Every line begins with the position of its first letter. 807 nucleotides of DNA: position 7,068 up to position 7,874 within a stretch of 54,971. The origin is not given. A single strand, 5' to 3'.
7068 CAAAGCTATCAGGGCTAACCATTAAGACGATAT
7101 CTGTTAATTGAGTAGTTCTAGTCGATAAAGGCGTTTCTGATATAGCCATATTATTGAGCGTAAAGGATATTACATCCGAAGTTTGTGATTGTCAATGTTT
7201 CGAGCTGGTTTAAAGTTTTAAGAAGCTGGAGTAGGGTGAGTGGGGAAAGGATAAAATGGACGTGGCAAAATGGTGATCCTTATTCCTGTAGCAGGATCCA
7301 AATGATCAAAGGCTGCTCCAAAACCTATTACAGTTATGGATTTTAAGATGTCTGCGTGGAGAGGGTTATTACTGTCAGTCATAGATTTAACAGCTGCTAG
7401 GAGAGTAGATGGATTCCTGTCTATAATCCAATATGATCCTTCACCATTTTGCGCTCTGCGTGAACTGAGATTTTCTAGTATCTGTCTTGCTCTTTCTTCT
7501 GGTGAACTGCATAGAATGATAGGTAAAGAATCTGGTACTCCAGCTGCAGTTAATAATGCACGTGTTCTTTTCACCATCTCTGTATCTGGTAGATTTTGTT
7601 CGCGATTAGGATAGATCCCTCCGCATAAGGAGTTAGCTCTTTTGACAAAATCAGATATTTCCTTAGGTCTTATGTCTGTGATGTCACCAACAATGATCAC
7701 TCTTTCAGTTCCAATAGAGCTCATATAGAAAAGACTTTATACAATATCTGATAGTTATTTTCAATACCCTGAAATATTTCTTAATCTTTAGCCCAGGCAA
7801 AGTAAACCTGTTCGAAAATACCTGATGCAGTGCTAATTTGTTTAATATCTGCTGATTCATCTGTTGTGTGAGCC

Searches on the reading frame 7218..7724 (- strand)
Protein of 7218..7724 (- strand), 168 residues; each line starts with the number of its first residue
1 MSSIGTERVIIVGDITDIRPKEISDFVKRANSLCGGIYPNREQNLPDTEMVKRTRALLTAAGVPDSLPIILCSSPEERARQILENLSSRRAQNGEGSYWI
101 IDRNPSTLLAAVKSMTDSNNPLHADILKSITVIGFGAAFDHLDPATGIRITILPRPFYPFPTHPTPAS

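Call 10: search_protein_families(library=pfam, proteins=[window:7218-7724:-], max_evalue=0.001)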
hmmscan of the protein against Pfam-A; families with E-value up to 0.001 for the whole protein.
window:7218-7724:- (168 aa): 0 families

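Call 25: search_protein_families(library=ncbifam, proteins=[window:7218-7724:-], max_evalue=0.00001)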
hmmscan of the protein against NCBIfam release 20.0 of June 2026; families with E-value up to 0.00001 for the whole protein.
window:7218-7724:- (168 aa): 0 families
